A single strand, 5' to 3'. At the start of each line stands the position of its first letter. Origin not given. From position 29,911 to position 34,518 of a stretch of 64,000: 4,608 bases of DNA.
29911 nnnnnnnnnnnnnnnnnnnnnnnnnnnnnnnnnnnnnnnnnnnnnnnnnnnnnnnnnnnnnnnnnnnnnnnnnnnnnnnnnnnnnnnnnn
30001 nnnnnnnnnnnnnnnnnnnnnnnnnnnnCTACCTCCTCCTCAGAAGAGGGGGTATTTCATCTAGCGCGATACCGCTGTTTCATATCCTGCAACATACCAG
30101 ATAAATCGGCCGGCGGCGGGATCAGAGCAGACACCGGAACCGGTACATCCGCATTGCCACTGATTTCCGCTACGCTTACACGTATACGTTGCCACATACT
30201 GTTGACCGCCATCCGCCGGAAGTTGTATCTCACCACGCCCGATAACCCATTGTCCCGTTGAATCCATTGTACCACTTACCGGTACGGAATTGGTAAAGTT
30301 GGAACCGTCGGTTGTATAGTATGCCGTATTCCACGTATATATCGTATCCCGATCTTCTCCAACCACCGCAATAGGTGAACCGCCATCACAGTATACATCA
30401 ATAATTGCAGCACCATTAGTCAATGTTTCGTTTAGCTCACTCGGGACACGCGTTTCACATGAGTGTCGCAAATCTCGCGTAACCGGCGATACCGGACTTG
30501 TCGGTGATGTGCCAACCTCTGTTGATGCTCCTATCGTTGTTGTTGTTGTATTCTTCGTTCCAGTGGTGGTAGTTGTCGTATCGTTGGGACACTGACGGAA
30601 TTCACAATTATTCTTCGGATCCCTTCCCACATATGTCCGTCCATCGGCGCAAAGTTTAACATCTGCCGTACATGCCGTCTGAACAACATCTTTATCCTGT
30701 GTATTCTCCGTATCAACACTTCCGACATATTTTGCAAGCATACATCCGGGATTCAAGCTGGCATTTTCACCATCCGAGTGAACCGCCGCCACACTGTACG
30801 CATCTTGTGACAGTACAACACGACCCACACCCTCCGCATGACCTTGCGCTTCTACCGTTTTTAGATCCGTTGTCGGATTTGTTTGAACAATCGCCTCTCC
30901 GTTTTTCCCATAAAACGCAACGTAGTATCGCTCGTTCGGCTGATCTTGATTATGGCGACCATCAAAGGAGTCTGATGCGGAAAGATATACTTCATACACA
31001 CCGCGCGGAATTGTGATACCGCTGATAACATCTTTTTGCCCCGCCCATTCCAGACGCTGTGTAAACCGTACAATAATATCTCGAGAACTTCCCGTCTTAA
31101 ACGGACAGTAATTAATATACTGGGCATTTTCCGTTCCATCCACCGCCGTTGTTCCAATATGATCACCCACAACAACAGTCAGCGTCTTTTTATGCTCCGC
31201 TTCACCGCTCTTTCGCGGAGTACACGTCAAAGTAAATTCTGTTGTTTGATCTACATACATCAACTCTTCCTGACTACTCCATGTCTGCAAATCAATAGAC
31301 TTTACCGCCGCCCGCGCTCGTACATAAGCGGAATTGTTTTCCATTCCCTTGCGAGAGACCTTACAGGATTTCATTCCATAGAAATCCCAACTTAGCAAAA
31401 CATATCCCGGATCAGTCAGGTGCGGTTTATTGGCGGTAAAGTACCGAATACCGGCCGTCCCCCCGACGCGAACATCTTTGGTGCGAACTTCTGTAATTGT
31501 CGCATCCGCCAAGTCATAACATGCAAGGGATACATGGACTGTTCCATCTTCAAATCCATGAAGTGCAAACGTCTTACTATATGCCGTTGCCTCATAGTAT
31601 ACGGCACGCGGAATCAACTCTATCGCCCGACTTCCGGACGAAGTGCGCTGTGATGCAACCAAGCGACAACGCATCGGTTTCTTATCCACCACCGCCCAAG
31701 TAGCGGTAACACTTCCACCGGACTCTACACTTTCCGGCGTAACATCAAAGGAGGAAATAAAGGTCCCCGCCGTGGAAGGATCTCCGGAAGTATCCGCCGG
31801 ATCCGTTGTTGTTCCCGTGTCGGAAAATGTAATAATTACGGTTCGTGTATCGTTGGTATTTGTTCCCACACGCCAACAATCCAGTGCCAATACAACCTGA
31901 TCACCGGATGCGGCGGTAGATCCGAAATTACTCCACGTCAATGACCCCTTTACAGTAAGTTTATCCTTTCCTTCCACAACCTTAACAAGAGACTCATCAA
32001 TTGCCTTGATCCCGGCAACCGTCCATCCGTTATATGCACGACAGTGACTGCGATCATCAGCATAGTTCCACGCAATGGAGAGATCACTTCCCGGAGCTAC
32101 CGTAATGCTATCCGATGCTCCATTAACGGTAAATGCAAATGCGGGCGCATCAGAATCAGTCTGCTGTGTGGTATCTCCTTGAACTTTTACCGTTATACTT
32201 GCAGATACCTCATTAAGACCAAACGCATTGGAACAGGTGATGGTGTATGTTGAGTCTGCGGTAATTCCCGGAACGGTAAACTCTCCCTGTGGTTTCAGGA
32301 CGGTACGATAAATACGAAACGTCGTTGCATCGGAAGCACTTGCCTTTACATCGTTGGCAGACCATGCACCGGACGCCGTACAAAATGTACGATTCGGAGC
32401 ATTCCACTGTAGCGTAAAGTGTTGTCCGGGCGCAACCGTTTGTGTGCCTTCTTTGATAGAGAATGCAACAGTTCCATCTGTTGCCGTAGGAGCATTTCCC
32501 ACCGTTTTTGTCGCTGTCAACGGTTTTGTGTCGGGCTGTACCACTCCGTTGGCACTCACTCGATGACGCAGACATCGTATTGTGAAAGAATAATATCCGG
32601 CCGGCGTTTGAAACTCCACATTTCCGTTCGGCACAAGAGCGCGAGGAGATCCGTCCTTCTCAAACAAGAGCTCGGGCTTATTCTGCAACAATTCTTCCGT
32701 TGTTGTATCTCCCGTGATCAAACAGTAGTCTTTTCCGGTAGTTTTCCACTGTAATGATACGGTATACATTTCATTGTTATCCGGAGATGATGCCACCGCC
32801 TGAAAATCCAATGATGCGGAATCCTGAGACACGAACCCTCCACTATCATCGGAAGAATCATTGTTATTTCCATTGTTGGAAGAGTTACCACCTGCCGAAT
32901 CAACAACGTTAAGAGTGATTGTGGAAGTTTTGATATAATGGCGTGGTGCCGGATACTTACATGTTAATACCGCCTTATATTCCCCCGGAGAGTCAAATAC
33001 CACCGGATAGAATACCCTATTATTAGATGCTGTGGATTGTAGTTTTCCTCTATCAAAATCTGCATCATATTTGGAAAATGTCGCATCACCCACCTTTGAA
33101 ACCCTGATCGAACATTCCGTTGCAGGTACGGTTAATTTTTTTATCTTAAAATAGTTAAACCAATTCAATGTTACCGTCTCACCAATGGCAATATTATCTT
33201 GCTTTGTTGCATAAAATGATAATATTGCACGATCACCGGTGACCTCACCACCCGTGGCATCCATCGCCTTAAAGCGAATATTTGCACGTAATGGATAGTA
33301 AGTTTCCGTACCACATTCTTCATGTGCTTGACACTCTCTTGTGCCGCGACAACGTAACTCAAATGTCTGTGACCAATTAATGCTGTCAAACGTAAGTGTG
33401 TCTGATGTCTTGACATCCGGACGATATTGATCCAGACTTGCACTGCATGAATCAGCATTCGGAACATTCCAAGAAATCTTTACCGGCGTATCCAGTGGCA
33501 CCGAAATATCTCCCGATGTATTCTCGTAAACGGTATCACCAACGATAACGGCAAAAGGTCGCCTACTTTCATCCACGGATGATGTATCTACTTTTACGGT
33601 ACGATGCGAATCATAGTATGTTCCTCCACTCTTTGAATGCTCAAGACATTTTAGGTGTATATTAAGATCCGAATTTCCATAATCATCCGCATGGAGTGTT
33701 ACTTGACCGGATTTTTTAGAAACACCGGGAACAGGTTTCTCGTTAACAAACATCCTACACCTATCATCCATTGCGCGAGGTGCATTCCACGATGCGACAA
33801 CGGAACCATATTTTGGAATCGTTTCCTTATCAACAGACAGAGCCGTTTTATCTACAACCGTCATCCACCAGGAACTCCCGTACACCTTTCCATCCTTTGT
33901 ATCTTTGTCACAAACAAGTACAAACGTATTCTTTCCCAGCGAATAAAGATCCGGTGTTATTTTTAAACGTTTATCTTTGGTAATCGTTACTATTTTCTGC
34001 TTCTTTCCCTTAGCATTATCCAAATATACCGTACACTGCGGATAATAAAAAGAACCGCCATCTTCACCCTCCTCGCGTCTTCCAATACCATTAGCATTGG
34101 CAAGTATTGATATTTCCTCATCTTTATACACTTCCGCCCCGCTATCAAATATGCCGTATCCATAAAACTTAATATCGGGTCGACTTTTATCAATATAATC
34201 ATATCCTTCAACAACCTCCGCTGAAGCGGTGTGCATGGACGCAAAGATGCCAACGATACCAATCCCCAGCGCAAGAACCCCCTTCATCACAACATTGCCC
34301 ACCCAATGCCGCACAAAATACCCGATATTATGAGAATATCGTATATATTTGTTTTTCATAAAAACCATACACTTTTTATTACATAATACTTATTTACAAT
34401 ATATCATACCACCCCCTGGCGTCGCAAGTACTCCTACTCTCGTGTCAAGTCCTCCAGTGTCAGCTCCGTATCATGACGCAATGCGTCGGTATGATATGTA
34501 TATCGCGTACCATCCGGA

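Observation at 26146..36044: Tightly packed surface locus: rfbB - SGNH esterase - unknown - rfbC - giant beta-sandwich protein - DUF4012-like, with start/stop overlaps and only half of the dTDP-rhamnose pathway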

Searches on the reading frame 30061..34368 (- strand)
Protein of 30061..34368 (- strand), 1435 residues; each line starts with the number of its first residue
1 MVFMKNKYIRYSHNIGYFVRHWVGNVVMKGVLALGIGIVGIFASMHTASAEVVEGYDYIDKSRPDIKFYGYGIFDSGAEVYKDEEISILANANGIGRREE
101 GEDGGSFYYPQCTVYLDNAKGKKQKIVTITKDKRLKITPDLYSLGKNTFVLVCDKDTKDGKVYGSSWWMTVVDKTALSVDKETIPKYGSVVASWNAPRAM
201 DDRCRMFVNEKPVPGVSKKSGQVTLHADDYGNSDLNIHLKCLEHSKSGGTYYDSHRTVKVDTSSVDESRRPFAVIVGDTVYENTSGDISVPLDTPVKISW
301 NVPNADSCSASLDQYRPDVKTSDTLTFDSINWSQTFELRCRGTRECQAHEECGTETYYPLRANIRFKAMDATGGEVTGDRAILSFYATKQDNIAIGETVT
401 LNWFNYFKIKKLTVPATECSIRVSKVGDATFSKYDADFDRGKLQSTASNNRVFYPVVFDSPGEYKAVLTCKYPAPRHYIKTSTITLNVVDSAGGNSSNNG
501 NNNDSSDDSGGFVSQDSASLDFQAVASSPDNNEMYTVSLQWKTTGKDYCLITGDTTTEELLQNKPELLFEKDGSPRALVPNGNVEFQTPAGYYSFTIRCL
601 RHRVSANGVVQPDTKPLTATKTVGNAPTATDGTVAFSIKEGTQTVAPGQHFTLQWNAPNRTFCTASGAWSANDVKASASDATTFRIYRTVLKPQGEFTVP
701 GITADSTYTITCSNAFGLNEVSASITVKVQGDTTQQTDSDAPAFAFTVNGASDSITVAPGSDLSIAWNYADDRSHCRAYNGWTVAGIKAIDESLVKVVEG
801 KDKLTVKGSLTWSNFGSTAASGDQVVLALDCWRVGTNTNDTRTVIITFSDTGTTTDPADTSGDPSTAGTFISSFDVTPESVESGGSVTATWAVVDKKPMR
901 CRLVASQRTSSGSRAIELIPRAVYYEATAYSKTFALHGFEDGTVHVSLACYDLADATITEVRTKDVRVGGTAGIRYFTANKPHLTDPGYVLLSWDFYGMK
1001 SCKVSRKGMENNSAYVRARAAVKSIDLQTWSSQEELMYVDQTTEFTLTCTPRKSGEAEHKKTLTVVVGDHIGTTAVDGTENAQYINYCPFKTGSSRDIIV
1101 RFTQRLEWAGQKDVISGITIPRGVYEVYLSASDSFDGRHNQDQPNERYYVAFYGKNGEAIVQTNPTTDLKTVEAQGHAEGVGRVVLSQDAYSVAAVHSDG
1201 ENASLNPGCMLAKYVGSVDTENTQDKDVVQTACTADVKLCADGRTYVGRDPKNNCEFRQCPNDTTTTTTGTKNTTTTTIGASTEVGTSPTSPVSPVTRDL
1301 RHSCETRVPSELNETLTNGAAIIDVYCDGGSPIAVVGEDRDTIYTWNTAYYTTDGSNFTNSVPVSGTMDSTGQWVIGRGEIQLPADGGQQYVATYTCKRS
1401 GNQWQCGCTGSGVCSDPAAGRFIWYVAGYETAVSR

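Call 4: search_protein_families(library=pfam, proteins=[window:30061-34368:-], max_evalue=0.01)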
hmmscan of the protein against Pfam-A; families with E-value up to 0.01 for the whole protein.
window:30061-34368:- (1435 aa): 0 families

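Call 6: search_protein_families(library=ncbifam, proteins=[window:30061-34368:-], max_evalue=0.001)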
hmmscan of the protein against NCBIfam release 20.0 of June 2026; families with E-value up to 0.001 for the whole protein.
window:30061-34368:- (1435 aa): 0 families

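Call 18: find_homologous_proteins(query=window:30061-34368:-, max_evalue=0.001)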
Query window:30061-34368:- (1435 aa): 1 proteins with E <= 0.001 among 8000 candidates.
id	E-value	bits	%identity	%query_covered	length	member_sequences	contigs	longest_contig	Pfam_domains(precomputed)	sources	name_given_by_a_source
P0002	0.0e+0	3308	100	100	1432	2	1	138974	-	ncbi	-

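Call 35: search_solved_structures(query=window:30061-34368:-, max_evalue=1)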
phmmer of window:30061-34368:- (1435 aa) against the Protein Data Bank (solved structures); distinct sequences matched with E-value up to 1: 0.

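Call 45: find_encoding_contigs(protein=P0002, flank=10000, max_places=4)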
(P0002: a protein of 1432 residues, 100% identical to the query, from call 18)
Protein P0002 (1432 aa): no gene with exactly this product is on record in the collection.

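Call 72: search_protein_families(library=padloc, proteins=[window:30061-34368:-], max_evalue=0.01)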
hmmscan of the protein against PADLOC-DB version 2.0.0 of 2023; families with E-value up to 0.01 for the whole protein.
window:30061-34368:- (1435 aa): 0 families

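Call 73: search_protein_families(library=phrogs, proteins=[window:30061-34368:-], max_evalue=0.01)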
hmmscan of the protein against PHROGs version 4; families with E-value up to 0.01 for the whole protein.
window:30061-34368:- (1435 aa): 0 families

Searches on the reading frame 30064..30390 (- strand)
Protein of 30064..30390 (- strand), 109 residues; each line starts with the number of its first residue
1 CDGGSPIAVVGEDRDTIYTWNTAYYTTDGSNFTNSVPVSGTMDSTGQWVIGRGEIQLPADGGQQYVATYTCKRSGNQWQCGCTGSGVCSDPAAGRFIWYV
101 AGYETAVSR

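Call 22: find_homologous_proteins(query=A2, max_evalue=0.01)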
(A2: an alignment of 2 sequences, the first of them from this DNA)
Query A2 (2 sequences): 33 candidates shared short words with the query, none scored E <= 0.01.

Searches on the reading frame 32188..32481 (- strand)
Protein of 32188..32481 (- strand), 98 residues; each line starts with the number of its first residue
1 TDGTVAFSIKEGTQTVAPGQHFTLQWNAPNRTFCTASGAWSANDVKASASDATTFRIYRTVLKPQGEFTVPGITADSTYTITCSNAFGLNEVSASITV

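Call 63: search_solved_structures(query=A4, max_evalue=10)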
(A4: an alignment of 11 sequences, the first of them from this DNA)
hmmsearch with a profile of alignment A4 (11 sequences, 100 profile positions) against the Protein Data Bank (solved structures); distinct sequences matched with E-value up to 10: 6.
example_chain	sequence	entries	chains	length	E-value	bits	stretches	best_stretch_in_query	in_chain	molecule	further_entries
2i26_N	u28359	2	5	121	0.012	18.9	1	13-77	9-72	New Antigen Receptor Ancestral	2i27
7s83_B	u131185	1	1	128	0.026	17.8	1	13-77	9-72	ShAb02 VNAR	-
9djw_0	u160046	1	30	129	0.03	17.6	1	12-77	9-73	Antigen receptor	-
2ywz_A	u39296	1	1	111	0.14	15.4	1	13-74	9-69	new antigen receptor variable domain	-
7s83_A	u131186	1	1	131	0.76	13.1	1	14-76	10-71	ShAb01 VNAR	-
2i24_N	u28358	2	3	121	0.88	12.9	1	13-77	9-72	New Antigen Receptor PBLA8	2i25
